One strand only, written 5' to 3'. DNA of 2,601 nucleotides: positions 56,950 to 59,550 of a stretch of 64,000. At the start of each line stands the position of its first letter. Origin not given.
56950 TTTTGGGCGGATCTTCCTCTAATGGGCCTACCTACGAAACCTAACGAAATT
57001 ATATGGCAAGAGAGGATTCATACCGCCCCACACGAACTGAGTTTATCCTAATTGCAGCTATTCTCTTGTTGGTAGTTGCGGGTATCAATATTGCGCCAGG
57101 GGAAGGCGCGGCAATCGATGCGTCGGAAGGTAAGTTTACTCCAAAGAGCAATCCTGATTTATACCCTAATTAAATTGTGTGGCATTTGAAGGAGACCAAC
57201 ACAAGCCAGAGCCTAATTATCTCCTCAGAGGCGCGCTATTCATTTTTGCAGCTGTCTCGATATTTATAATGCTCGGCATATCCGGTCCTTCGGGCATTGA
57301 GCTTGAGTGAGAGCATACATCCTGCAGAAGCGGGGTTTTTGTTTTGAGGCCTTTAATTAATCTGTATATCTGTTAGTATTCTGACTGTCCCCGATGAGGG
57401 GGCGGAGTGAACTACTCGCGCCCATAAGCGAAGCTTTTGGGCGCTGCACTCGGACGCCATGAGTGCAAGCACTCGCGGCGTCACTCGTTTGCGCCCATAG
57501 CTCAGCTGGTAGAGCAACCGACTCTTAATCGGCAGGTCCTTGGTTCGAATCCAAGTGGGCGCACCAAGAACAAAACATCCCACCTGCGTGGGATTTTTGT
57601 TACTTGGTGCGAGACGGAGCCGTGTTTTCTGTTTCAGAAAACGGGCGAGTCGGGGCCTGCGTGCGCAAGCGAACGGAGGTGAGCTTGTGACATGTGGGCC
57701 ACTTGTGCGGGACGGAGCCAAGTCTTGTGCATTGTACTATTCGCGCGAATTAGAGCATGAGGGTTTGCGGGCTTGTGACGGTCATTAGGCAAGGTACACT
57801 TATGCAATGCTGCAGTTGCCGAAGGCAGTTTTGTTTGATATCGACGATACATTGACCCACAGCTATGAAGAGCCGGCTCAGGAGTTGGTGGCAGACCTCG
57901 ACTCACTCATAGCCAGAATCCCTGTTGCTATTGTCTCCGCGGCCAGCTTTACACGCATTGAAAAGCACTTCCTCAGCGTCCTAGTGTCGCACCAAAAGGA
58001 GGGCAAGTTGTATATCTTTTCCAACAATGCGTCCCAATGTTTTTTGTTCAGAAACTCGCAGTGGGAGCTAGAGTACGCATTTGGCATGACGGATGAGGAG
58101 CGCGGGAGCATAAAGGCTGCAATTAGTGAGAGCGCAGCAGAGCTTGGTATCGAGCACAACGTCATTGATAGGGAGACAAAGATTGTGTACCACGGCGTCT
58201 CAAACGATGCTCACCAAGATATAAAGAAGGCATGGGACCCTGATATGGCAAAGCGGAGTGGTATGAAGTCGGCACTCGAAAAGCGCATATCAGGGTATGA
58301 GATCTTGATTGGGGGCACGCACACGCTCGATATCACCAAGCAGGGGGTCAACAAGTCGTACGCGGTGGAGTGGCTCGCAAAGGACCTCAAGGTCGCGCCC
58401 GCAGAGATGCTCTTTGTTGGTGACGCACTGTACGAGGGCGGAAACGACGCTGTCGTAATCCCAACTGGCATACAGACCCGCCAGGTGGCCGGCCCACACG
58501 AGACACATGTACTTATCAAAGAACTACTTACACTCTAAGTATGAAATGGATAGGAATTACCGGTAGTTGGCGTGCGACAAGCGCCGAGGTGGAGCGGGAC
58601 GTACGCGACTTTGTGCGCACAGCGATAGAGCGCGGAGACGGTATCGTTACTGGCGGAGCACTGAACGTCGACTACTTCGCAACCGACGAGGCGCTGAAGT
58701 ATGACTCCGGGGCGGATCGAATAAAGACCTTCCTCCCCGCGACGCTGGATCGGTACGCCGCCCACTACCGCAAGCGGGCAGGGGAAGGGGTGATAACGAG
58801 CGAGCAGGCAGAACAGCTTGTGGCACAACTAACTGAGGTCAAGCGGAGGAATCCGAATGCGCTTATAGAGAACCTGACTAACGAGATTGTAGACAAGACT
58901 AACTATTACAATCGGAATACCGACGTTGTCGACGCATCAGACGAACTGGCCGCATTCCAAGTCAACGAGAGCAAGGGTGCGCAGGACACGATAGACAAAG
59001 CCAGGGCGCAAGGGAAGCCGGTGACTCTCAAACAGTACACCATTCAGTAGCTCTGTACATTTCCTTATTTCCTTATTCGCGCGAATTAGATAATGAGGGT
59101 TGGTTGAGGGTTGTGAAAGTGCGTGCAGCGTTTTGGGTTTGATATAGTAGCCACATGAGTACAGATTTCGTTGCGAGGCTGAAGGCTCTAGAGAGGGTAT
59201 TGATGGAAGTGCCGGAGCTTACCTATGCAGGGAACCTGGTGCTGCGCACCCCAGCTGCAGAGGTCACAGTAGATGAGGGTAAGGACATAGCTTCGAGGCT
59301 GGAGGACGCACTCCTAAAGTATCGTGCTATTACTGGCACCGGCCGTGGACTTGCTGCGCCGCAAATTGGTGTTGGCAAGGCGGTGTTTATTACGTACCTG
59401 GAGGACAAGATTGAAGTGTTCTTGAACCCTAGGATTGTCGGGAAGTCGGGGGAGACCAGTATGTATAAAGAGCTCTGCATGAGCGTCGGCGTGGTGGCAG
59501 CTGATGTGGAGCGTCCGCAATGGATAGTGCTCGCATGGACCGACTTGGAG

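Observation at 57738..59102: Repeated 33-nt motif with perfect palindrome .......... upstream of two unrelated genes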

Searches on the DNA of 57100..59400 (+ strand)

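Call 20: search_rna_families(source=window, start=57100, end=59400, threshold=evalue, max_evalue=10)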
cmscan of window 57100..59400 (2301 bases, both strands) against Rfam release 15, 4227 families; matches with E-value up to 10: 2.
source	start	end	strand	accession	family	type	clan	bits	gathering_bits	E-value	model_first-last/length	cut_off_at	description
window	57491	57563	+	RF00005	tRNA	Gene; tRNA;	CL00001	71.2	29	5.1e-15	1-71/71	no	tRNA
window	57491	57564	-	RF04354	Plastid-ycf2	Cis-reg;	-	46.8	65.7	3.4e-08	1-75/75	no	Plastid-ycf2 5UTR RNA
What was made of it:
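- On Known RNA families (Rfam 15): Only the tRNA was found at 57100-59400, even at E<=10 (call 20).
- There is no Rfam match even at E<=10 (call 20).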

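Call 79: build_rna_model(alignment_id=A3, structure=none)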
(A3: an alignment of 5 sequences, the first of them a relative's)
Model R1 built from alignment A3 (5 sequences, 37 columns); structure: none (sequence only).
model positions 33; base pairs 0; branch points 0; effective number of sequences 5; information 0.933 bits per position. No base pairs: searches with it score sequence only.

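Call 80: build_rna_model(alignment_id=A4, structure=none)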
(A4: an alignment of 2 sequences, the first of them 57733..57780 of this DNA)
Model R2 built from alignment A4 (2 sequences, 50 columns); structure: none (sequence only).
model positions 50; base pairs 0; branch points 0; effective number of sequences 2; information 0.585 bits per position. No base pairs: searches with it score sequence only.

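Call 81: search_with_rna_model(model_id=R1, sources=[window, L009, L010, L011, L034, L035, L036, L037, L038, L016, L018], max_evalue=10, show_alignments=0)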
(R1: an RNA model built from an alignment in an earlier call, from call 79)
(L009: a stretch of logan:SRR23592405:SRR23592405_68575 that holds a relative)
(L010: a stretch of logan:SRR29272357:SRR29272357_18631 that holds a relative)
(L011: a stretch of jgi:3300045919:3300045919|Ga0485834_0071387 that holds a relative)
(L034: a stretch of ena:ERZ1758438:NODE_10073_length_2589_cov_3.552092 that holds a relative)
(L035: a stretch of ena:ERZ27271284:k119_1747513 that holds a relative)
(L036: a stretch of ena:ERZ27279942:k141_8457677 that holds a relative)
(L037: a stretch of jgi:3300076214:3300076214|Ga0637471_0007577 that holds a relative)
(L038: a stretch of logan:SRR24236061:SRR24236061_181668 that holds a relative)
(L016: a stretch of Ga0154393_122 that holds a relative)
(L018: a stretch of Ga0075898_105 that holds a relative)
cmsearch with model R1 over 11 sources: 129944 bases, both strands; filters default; matches with E-value up to 10: 5.
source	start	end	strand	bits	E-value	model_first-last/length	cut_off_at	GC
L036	1493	1524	+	31.9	1.4e-08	1-32/33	-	0.47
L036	934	965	+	31.8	1.5e-08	1-32/33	-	0.53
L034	2533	2564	+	30.9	3e-08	1-32/33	-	0.5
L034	1978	2009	+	29.8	6.4e-08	1-32/33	-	0.56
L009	855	885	+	16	0.0019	1-27/33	-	0.61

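Call 82: search_with_rna_model(model_id=R2, sources=[window, L009, L010, L011, L034, L035, L036, L037, L038, L016, L018], max_evalue=10, show_alignments=4)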
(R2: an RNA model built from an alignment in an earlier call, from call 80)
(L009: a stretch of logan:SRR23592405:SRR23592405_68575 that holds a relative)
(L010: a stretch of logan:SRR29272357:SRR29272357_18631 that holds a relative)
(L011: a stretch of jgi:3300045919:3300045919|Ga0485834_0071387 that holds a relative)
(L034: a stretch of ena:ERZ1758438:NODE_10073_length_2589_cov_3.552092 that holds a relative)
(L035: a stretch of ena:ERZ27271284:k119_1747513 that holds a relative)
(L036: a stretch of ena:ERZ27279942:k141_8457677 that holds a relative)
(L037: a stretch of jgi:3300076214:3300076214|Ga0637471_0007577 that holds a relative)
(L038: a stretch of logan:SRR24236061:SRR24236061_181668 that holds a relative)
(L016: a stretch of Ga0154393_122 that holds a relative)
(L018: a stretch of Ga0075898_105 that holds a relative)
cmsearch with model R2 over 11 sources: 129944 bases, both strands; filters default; matches with E-value up to 10: 5.
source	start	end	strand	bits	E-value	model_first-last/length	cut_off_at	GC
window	59070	59117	+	46.4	2.4e-13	2-49/50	-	0.44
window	57734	57779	+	42.5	4.3e-12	2-49/50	-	0.52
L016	11237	11269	+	12.7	0.017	3-34/50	-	0.52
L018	7355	7387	+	12.7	0.017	3-34/50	-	0.52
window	59062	59090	-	12.7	0.018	3-31/50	-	0.38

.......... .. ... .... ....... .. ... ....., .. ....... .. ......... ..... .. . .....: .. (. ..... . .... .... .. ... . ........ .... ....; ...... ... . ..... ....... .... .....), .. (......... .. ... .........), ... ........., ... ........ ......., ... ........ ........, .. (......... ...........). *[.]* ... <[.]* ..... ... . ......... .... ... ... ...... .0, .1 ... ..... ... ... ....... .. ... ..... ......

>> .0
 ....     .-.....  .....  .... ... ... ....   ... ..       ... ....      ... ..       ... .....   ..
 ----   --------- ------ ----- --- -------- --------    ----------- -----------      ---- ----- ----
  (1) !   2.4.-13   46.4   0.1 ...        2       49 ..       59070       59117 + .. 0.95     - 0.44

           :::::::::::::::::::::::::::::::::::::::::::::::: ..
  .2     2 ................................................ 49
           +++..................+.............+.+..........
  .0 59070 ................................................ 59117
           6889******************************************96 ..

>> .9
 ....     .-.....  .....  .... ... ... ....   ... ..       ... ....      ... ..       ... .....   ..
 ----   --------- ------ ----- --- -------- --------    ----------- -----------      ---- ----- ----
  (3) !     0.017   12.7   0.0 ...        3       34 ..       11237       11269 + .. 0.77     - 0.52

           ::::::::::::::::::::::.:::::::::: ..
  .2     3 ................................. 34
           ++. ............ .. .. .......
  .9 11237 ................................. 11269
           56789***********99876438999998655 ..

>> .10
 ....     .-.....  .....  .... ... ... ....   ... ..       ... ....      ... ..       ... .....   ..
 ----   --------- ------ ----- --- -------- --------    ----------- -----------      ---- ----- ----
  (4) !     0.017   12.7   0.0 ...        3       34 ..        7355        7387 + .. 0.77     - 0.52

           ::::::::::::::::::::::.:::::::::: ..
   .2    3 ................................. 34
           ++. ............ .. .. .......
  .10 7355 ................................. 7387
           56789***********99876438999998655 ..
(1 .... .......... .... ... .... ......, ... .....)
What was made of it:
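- Tried and rejected: The cross-searches with sequence models were empty (calls 81 and 82).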

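Call 91: build_rna_model(alignment_id=A5, structure=none)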
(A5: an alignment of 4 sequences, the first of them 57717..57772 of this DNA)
Model R3 built from alignment A5 (4 sequences, 57 columns); structure: none (sequence only).
model positions 56; base pairs 0; branch points 0; effective number of sequences 4; information 0.648 bits per position. No base pairs: searches with it score sequence only.

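Call 92: search_with_rna_model(model_id=R3, sources=[window, L009, L010, L011, L034, L035, L036, L037, L038, L016, L018, L012, L013, L014, L015, L017], max_evalue=10, show_alignments=0)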
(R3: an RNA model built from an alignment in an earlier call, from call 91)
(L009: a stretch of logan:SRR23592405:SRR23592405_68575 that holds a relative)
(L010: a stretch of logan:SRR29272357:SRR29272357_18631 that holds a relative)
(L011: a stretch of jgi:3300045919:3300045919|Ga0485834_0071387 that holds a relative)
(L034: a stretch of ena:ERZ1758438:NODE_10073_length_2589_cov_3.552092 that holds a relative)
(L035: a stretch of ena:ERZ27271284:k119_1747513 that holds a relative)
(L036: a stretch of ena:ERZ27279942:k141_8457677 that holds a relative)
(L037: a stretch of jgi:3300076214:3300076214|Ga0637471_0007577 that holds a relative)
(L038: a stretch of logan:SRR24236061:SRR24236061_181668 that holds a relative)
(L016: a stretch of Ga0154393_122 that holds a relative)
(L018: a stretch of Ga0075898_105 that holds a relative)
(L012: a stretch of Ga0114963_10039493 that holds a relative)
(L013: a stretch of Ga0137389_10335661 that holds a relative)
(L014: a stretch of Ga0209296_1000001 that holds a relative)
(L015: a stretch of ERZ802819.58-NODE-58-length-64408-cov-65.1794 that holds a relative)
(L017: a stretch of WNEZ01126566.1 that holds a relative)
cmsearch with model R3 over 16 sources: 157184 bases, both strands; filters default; matches with E-value up to 10: 17.
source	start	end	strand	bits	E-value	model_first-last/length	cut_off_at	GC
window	59054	59106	+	46.7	2.4e-13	2-54/56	-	0.38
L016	11566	11618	-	43.9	1.8e-12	4-55/56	-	0.47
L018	7684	7736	-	43.9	1.8e-12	4-55/56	-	0.47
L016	11221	11273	+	43.8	2e-12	4-55/56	-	0.45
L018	7339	7391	+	43.8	2e-12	4-55/56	-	0.45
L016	11224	11272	-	41.2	1.3e-11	4-51/56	-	0.47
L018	7342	7390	-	41.2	1.3e-11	4-51/56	-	0.47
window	57720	57771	+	40.4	2.4e-11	4-55/56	-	0.48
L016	11570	11615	+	36.5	4.1e-10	7-51/56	-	0.46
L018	7688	7733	+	36.5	4.1e-10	7-51/56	-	0.46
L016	12568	12605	-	30.3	3.8e-08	10-46/56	-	0.45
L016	12565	12603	+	27.4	3.3e-07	9-46/56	-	0.44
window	59063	59099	-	25.1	1.7e-06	10-46/56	-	0.41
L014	1917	1959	-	17.6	0.00044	7-49/56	-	0.37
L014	1913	1945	+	15.1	0.0028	5-36/56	-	0.48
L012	2203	2228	+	13.1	0.011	11-35/56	-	0.54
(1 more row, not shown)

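Call 104: search_with_rna_model(model_id=R3, sources=[L039], max_evalue=1)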
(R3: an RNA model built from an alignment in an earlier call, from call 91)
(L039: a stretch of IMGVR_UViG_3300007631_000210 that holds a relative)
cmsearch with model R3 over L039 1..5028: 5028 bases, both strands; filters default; matches with E-value up to 1: 2.
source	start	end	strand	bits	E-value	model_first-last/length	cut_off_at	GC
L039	1427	1451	+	14.2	0.00017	16-40/56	-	0.56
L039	1426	1451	-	13.7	0.00025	17-42/56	-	0.54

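Call 109: search_with_rna_model(model_id=R3, sources=[L040, L041, L042], max_evalue=10)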
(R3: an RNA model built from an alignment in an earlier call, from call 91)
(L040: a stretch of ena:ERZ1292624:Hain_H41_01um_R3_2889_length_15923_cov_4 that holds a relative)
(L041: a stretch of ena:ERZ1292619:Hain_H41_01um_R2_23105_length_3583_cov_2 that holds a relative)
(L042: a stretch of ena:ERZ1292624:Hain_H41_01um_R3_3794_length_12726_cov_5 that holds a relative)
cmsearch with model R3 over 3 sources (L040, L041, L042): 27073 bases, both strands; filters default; matches with E-value up to 10: 0.
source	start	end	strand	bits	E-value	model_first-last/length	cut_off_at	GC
